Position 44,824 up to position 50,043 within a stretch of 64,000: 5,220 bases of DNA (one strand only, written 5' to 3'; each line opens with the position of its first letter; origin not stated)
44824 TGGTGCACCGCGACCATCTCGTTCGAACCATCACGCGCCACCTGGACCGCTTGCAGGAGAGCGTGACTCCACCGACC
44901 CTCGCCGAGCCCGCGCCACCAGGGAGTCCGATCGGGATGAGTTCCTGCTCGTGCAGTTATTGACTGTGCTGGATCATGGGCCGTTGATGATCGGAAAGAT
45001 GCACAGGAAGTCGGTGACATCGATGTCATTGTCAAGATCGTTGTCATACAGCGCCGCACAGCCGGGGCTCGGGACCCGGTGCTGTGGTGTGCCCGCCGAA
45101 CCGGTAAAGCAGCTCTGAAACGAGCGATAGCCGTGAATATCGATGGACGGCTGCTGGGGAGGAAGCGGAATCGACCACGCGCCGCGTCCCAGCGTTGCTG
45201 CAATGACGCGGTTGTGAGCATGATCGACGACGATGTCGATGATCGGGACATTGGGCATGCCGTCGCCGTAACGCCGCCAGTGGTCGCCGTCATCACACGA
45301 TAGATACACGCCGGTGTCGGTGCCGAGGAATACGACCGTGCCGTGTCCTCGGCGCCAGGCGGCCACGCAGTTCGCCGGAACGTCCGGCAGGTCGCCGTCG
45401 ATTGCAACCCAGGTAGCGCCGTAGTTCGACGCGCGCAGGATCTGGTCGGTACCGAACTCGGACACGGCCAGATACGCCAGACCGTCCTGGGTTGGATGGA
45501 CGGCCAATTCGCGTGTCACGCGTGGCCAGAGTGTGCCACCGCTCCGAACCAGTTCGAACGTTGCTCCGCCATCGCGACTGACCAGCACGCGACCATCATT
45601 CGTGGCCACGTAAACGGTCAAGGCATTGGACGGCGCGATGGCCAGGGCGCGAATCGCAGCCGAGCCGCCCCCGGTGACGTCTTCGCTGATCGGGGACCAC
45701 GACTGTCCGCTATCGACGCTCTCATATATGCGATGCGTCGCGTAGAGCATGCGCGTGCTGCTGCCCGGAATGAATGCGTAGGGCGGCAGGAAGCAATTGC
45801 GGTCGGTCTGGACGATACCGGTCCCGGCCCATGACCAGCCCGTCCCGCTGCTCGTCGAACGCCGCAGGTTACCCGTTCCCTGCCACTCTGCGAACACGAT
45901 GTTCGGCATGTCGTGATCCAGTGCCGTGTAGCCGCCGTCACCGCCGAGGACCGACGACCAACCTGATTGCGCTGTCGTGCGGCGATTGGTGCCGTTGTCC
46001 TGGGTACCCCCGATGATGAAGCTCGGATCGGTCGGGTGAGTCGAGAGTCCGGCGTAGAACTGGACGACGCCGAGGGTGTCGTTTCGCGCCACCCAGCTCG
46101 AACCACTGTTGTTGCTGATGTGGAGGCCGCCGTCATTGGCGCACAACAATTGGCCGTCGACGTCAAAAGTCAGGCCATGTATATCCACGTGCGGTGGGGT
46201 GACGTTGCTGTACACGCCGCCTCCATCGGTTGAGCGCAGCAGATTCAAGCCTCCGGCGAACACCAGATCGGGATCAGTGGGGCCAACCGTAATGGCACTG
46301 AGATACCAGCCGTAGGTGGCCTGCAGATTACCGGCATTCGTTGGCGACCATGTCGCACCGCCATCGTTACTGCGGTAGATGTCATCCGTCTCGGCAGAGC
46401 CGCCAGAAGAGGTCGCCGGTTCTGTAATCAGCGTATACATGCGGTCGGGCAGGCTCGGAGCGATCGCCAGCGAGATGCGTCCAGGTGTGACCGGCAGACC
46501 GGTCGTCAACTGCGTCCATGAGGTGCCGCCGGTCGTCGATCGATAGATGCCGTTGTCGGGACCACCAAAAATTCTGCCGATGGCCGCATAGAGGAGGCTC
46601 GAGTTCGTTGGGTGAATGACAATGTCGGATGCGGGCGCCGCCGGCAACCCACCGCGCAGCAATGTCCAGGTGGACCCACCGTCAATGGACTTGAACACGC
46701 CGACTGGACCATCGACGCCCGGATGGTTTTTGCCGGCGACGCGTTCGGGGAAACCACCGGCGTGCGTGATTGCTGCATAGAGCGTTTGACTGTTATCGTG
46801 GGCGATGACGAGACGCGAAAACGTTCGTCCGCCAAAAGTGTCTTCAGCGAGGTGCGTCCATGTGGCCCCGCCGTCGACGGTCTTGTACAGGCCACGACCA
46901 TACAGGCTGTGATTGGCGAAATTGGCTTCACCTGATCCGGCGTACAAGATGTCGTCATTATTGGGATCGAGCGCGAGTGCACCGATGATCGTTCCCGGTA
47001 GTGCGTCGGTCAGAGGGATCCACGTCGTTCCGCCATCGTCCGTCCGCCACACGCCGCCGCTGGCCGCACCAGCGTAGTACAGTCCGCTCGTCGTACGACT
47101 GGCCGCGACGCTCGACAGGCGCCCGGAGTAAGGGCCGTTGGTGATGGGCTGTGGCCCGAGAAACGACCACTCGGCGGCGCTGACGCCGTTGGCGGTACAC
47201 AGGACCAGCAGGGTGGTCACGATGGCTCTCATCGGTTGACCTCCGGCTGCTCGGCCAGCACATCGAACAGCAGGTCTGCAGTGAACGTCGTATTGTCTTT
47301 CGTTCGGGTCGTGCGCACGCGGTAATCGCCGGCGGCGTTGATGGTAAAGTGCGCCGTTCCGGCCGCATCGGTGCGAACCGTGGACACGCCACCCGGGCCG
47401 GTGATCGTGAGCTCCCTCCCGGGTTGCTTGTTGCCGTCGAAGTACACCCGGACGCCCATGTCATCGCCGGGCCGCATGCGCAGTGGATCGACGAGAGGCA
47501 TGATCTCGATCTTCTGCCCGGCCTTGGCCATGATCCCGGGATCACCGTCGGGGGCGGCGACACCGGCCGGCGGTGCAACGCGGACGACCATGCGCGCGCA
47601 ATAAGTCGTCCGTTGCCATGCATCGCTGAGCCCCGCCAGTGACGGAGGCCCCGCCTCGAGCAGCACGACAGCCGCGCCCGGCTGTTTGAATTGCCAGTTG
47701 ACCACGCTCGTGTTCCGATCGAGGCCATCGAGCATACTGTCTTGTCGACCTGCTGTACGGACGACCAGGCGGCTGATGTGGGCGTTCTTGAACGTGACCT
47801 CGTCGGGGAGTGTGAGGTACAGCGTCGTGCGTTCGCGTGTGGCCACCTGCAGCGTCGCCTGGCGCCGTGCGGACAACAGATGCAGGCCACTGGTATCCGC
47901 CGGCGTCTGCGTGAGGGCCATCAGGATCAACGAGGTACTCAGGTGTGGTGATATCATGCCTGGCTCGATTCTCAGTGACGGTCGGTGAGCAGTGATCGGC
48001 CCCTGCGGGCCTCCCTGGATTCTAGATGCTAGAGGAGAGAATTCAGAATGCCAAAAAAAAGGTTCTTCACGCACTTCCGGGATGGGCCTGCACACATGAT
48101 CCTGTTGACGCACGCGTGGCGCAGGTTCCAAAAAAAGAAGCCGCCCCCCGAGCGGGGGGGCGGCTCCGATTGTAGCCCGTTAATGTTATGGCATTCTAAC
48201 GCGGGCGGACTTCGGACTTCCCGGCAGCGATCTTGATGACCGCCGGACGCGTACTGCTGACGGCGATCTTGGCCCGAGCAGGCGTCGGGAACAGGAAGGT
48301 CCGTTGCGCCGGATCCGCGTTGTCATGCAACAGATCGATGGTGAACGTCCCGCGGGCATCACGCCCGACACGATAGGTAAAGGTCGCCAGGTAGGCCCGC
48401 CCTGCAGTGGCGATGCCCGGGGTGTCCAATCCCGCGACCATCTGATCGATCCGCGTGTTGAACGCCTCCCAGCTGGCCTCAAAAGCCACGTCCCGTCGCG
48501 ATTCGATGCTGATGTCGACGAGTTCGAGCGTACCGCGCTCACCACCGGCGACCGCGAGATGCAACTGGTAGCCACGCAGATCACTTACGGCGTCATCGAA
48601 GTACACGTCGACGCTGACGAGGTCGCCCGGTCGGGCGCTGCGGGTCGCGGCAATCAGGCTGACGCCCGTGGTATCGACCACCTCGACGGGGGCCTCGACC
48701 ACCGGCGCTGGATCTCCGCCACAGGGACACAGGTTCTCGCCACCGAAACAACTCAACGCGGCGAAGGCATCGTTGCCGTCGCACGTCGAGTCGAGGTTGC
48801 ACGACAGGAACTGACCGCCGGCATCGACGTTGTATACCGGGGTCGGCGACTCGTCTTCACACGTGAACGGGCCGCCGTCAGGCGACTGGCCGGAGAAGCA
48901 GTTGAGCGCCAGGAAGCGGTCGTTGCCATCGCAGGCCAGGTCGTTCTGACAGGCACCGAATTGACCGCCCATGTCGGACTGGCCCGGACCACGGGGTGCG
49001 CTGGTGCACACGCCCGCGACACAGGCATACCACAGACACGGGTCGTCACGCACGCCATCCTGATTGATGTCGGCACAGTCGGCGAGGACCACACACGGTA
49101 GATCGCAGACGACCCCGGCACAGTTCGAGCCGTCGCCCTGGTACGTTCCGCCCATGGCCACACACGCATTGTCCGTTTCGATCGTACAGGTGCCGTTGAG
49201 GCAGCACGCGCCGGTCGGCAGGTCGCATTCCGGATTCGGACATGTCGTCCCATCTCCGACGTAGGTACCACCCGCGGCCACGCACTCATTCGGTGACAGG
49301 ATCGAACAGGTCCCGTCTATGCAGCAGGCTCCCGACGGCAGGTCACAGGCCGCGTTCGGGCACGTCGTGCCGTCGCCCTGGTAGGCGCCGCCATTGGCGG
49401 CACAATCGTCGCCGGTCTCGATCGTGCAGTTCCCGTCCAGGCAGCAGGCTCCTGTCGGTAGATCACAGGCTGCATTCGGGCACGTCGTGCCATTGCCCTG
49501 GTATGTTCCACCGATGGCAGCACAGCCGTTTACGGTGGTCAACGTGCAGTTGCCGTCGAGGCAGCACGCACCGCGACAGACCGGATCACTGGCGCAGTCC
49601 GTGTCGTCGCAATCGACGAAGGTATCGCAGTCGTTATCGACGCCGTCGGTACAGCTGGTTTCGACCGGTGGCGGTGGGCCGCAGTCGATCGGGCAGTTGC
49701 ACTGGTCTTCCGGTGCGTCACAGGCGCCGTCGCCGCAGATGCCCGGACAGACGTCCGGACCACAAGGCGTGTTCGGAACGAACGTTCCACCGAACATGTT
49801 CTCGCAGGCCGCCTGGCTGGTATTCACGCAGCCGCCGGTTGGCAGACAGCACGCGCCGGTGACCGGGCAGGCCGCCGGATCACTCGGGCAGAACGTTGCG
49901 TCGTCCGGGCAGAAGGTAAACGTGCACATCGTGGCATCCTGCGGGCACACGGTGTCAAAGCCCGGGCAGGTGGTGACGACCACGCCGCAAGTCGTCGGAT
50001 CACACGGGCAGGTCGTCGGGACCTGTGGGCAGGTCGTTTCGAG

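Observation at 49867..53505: Giant secreted protein with ~1200 aa of cysteine-heptad repeats (CPxxPTx)n: candidate new class of disulfide- or metal-laddered fibre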

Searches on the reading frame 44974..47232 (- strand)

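Call 19: search_protein_families(library=pfam, proteins=[window:44974-47232:-], max_evalue=0.001)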
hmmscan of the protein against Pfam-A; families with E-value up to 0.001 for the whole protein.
window:44974-47232:- (752 aa): 4 families
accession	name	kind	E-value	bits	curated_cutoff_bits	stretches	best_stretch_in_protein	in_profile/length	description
PF15902.12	Sortilin-Vps10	-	1e-24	87.6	33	2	179-300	3-114/446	Sortilin, neurotensin receptor 3,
PF14870.12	PSII_BNR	-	2.5e-07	30.7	27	0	63-135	86-147/303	Photosynthesis system II assembly factor YCF48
PF13088.12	BNR_2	-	7.7e-05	22.6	31.4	0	464-559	146-248/277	BNR repeat-like domain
PF10647.15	Gmad1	-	0.00089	19.6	20.5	0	6-76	173-241/251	Lipoprotein LpqB beta-propeller domain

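Call 53: search_protein_families(library=ncbifam, proteins=[window:44974-47232:-], max_evalue=0.01)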
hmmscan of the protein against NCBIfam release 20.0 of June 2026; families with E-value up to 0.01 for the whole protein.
window:44974-47232:- (752 aa): 3 families
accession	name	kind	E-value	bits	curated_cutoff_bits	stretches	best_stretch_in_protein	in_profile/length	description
NF045728.1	glycosyl_F510_1955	equivalog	3.1e-44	151.1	175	7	114-244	73-175/246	F510_1955 family glycosylhydrolase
NF047818.1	LIC11996_lipo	equivalog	1.7e-06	27.4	350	0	226-297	340-418/422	LIC11996 family lipoprotein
NF010237.0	PRK13684.1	equivalog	9.1e-06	24.9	326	0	61-135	111-174/334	photosynthesis system II assembly factor Ycf48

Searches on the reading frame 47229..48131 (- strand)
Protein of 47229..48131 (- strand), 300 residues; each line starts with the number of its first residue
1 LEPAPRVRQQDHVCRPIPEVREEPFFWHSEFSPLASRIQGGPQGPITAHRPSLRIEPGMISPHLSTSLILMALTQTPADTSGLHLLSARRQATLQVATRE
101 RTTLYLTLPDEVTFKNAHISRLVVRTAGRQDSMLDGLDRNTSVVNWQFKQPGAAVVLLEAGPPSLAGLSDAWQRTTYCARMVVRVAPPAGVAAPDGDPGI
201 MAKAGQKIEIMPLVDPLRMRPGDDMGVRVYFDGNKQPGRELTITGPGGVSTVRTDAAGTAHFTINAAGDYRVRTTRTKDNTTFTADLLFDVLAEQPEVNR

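Call 19: search_protein_families(library=pfam, proteins=[window:47229-48131:-], max_evalue=0.001)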
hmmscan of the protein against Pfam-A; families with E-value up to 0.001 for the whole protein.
window:47229-48131:- (300 aa): 1 family
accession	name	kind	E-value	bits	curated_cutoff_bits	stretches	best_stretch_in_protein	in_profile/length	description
PF10670.15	DUF4198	-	3.8e-12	47.2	34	1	142-275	75-206/209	Domain of unknown function (DUF4198)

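Call 53: search_protein_families(library=ncbifam, proteins=[window:47229-48131:-], max_evalue=0.01)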
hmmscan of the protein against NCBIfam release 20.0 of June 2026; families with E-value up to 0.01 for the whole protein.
window:47229-48131:- (300 aa): 0 families

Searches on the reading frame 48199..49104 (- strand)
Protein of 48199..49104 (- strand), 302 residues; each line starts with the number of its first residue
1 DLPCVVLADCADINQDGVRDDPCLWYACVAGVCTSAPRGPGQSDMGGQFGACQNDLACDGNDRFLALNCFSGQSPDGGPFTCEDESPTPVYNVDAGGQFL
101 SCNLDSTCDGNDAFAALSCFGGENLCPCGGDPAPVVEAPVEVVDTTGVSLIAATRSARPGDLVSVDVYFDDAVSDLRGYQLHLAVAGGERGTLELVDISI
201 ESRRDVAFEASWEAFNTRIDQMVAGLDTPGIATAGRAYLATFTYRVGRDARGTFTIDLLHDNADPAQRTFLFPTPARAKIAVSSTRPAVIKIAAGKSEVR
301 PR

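Call 55: predict_structure(alignment_id=A3)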
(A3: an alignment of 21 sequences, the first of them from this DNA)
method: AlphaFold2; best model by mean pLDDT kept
length: 302 residues; sequences in the alignment: 21
mean_pLDDT: 76.7   pTM: 0.76
mean pLDDT of the five models: 76.7, 68.2, 66.4, 66.3, 66.1
residues with pLDDT >= 90: 126; 70-90: 57; 50-70: 85; < 50: 34
segments of 3 or more residues with pLDDT < 50: 17-28, 36-41, 84-88, 128-134
pLDDT, mean of each block of 10 residues (from residue 1): 58 51 50 51 50 58 76 66 51 66 71 74 53 56 96 97 98 96 95 97 96 90 91 96 97 96 75 86 97 71 59
secondary structure, 60 per line:
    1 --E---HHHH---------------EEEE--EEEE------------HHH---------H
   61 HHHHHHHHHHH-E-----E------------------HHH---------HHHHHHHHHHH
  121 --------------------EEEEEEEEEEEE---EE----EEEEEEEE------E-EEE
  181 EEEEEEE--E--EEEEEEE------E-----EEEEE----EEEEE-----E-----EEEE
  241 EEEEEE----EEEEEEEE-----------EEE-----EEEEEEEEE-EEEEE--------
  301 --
elements in order: H7-10 E26-29 E32-35 H60-71 H110-120 E141-152 E162-169 E178-187 E193-199 E212-216 E221-225 E237-246 E251-258 E270-272 E278-286 E288-292

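Call 59: fold_search(model_id=the predicted structure, library=pdb)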
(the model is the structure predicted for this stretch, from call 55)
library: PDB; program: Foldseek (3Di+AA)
matches with E <= 10: 1981; with E <= 0.001: 96
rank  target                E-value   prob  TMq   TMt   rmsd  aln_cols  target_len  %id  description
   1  5n5p_C                5.2e-09  1.00  0.36  0.71   4.1       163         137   18  Crystal structure of Ruminococcus flavefaciens' type III complex containing the fifth cohesin from scaffoldin B and th (released 2018-02-28)
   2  5n5p_A                1.5e-08  1.00  0.36  0.71   4.1       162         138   18  Crystal structure of Ruminococcus flavefaciens' type III complex containing the fifth cohesin from scaffoldin B and th (released 2018-02-28)
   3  6kgf_C                9.4e-08  1.00  0.35  0.65   4.1       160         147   14  Crystal structure of CaDoc0917(R16D)-CaCohA2 complex at pH 8.2 (released 2020-07-08)
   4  6kgf_A                1.3e-07  1.00  0.36  0.68   4.2       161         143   16  Crystal structure of CaDoc0917(R16D)-CaCohA2 complex at pH 8.2 (released 2020-07-08)
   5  6kgd_A                1.7e-07  1.00  0.34  0.62   5.1       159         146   13  Crystal structure of CaDoc0917(R49D)-CaCohA2 complex at pH 8.0 (released 2020-07-08)
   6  5lxv_C                3.1e-07  1.00  0.36  0.59   4.9       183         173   14  Crystal structure of Ruminococcus flavefaciens scaffoldin C cohesin in complex with a dockerin from an uncharacterized (released 2016-10-19)
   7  1qzn                  3.3e-07  1.00  0.35  0.58   4.6       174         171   14  Crystal Structure Analysis of a type II cohesin domain from the cellulosome of Acetivibrio cellulolyticus (released 2004-09-21)
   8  6kgc_A                3.5e-07  1.00  0.36  0.68   4.1       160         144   14  Crystal structure of CaDoc0917(R49D)-CaCohA2 complex at pH 5.4 (released 2020-07-08)
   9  3ghp_A                3.5e-07  1.00  0.35  0.51   6.7       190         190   12  Structure of the second type II cohesin module from the adaptor ScaA scaffoldin of Acetivibrio cellulolyticus (includi (released 2009-06-23)
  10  3l8q_D                3.7e-07  1.00  0.33  0.30   7.4       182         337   14  Structure analysis of the type II cohesin dyad from the adaptor ScaA scaffoldin of Acetivibrio cellulolyticus (released 2010-05-05)
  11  5lxv_A                5.0e-07  1.00  0.38  0.61   4.7       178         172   14  Crystal structure of Ruminococcus flavefaciens scaffoldin C cohesin in complex with a dockerin from an uncharacterized (released 2016-10-19)
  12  1g1k_A                5.0e-07  1.00  0.33  0.60   4.9       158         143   18  COHESIN MODULE FROM THE CELLULOSOME OF CLOSTRIDIUM CELLULOLYTICUM (released 2000-11-22)
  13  3f2l                  8.7e-07  1.00  0.33  0.54   7.9       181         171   14  Crystal structure analysis of the K171A mutation of N-terminal type II cohesin 1 from the cellulosomal ScaB subunit of A (released 2008-12-02)
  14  4ums                  9.2e-07  1.00  0.32  0.56   7.7       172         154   13  The crystal structure of the seventh ScaB type I cohesin from Pseudobacteroides cellulosolvens (released 2015-05-06)
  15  5m2s_A                9.8e-07  1.00  0.38  0.75   3.4       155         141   17  R. flavefaciens' third ScaB cohesin in complex with a group 1 dockerin (released 2017-07-05)
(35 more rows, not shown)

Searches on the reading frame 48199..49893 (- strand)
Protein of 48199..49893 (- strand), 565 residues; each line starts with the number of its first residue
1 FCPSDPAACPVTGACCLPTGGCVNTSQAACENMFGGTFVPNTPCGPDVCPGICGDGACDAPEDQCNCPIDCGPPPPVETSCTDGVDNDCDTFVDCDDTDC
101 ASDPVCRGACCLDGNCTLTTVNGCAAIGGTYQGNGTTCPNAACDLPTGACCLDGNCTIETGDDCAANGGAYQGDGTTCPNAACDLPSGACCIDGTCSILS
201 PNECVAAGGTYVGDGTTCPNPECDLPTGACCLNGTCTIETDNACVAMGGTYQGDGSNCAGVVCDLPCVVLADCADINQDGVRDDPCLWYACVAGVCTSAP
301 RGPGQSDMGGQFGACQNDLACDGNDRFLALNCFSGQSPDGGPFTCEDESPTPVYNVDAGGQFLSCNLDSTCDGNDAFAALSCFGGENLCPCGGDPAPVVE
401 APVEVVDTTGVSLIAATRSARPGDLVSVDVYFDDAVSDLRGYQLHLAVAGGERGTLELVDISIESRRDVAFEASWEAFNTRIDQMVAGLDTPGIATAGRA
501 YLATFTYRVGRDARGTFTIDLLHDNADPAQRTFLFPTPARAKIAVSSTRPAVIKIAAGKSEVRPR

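Call 8: search_protein_families(library=pfam, proteins=[window:48199-49893:-], max_evalue=10)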
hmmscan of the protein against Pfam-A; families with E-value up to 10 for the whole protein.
seq(565 aa): 0 families

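Call 41: find_homologous_proteins(query=window:48199-49893:-, max_evalue=0.001)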
Query seq(565 aa) (565 aa): 414 proteins with E <= 0.001 among 8000 candidates; the best 120 are listed.
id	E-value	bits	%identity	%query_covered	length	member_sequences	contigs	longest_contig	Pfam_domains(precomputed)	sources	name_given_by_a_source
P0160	4.7e-113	397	63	53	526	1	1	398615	-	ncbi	-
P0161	1.3e-98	349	50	50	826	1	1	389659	-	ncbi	-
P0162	2.6e-97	345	38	81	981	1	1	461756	-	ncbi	-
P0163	4.3e-97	344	47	71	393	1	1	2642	-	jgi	jgi:hypothetical protein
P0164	1.5e-95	339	46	57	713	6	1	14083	-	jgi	jgi:hypothetical protein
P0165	5.0e-90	321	51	57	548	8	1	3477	-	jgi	jgi:hypothetical protein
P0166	2.3e-89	319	55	52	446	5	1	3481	-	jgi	jgi:hypothetical protein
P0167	1.3e-86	310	43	79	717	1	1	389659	-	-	-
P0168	3.5e-86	308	47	55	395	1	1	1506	-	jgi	jgi:hypothetical protein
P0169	5.0e-85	304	52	51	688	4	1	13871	PF01839.30,PF13517.13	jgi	jgi:hypothetical protein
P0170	6.2e-85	304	51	52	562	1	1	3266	-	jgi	jgi:hypothetical protein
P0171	1.6e-84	303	51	51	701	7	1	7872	PF14312.13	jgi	jgi:hypothetical protein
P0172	6.9e-83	297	52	49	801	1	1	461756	PF01839.30,PF13517.13,PF07593.19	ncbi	-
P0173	7.3e-83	297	51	53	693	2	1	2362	-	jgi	jgi:hypothetical protein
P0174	2.8e-82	295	42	81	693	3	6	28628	-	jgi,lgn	jgi:hypothetical protein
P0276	4.2e-64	235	59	10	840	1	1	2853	PF11617.14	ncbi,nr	ncbi:MAG: MopE-related protein, partial [Phycisphaerales bacterium]|nr:MopE-related protein [Phycisp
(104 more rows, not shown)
